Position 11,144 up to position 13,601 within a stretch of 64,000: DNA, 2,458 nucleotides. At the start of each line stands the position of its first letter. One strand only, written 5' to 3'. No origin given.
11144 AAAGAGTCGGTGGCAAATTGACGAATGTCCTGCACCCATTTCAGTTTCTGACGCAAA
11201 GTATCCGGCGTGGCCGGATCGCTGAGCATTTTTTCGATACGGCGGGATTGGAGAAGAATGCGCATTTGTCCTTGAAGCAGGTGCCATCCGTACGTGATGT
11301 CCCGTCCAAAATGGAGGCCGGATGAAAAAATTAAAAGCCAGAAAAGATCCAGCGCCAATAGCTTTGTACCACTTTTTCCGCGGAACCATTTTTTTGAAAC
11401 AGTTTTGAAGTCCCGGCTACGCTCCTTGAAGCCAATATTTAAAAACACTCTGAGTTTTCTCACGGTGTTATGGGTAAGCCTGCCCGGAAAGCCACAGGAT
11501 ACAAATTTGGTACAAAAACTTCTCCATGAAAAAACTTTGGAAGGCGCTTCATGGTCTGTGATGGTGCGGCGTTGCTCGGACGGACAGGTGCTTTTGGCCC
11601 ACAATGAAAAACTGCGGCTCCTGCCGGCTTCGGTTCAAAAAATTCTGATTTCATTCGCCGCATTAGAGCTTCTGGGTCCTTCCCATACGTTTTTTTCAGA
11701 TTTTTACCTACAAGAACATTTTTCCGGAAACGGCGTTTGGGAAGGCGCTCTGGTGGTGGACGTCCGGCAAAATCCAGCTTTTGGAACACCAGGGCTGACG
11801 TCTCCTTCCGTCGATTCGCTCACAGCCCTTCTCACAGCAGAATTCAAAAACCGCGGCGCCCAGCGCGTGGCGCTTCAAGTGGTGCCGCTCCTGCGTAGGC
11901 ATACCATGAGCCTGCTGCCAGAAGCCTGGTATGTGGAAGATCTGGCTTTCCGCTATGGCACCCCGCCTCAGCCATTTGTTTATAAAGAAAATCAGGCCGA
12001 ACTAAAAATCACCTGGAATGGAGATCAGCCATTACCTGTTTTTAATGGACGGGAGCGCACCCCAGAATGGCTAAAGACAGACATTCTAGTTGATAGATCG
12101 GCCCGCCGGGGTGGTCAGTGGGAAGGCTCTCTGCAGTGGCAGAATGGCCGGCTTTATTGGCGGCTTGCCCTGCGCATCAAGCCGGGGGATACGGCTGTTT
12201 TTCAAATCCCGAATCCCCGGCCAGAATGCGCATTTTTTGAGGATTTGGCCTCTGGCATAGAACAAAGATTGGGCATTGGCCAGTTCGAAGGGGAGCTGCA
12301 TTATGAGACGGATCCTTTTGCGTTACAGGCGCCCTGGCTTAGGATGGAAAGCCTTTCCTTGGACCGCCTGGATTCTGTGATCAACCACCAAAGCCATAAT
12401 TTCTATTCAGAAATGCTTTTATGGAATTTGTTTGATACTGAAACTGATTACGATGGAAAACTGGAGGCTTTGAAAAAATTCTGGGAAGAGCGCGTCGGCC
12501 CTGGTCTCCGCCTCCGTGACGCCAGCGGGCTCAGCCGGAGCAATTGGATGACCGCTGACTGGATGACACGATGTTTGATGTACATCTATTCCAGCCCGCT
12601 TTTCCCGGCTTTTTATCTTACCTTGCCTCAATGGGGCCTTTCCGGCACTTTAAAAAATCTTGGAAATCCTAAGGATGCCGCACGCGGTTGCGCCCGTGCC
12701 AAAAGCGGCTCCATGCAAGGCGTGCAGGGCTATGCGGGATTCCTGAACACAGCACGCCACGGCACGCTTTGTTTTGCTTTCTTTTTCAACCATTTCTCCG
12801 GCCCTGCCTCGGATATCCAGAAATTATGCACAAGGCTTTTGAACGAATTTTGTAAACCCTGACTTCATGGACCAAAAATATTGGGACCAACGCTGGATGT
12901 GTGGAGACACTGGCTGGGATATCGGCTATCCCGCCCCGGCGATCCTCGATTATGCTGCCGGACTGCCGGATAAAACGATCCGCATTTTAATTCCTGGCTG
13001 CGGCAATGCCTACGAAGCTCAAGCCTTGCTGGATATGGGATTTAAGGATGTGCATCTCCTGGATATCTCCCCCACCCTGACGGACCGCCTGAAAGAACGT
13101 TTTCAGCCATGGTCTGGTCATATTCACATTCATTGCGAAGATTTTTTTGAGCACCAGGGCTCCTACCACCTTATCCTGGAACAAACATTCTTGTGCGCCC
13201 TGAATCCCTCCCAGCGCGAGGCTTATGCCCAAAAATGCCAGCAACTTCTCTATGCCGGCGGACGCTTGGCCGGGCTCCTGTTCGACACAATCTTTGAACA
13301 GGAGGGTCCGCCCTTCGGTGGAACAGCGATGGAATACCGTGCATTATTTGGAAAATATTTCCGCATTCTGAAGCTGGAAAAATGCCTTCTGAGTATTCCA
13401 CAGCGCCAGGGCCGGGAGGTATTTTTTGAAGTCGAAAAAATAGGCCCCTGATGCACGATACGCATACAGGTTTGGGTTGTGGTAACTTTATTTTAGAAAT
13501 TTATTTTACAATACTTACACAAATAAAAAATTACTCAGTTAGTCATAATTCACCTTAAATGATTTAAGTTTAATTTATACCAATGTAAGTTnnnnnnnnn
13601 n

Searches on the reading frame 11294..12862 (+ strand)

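Call 3: search_protein_families(library=pfam, proteins=[window:11294-12862:+])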
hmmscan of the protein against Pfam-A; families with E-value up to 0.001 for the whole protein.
window:11294-12862:+ (522 aa): 1 family
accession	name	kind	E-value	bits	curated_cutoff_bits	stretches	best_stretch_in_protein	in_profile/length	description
PF02113.21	Peptidase_S13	-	8.8e-39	133.9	22.8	2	325-503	242-427/444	D-Ala-D-Ala carboxypeptidase 3 (S13) family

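Call 4: search_protein_families(library=ncbifam, proteins=[window:11294-12862:+])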
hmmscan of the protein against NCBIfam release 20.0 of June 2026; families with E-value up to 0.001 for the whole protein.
window:11294-12862:+ (522 aa): 2 families
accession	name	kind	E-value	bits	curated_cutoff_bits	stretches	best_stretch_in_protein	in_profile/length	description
TIGR00666.1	PBP4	equivalog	1.4e-27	96.5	107.8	1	96-499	1-396/397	D-alanyl-D-alanine carboxypeptidase/D-alanyl-D-alanine endopeptidase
NF008322.0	PRK11113.1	equivalog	1.3e-22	80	527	2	331-510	270-457/477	serine-type D-Ala-D-Ala carboxypeptidase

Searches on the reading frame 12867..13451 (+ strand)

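Call 3: search_protein_families(library=pfam, proteins=[window:12867-13451:+])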
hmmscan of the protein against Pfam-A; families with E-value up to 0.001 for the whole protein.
window:12867-13451:+ (194 aa): 4 families
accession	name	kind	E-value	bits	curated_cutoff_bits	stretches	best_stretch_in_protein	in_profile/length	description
PF05724.17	TPMT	-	8.5e-26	91.4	26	1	1-173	1-191/218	Thiopurine S-methyltransferase (TPMT)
PF13649.12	Methyltransf_25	-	9e-08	33.2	27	1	41-132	2-97/97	Methyltransferase domain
PF08242.18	Methyltransf_12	-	9e-08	33.2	30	1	44-134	4-98/98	Methyltransferase domain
PF08241.18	Methyltransf_11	-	1.1e-05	26.4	21.2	1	43-135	3-94/95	Methyltransferase domain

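Call 4: search_protein_families(library=ncbifam, proteins=[window:12867-13451:+])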
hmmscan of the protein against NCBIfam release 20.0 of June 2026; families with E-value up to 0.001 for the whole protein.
window:12867-13451:+ (194 aa): 2 families
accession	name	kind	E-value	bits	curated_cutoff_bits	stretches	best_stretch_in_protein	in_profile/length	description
TIGR03840.1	TMPT_Se_Te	equivalog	1.1e-10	41.5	223.2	1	4-174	1-189/213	thiopurine S-methyltransferase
NF009732.0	PRK13255.1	equivalog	2.2e-09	37.2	213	1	1-172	1-190/218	thiopurine S-methyltransferase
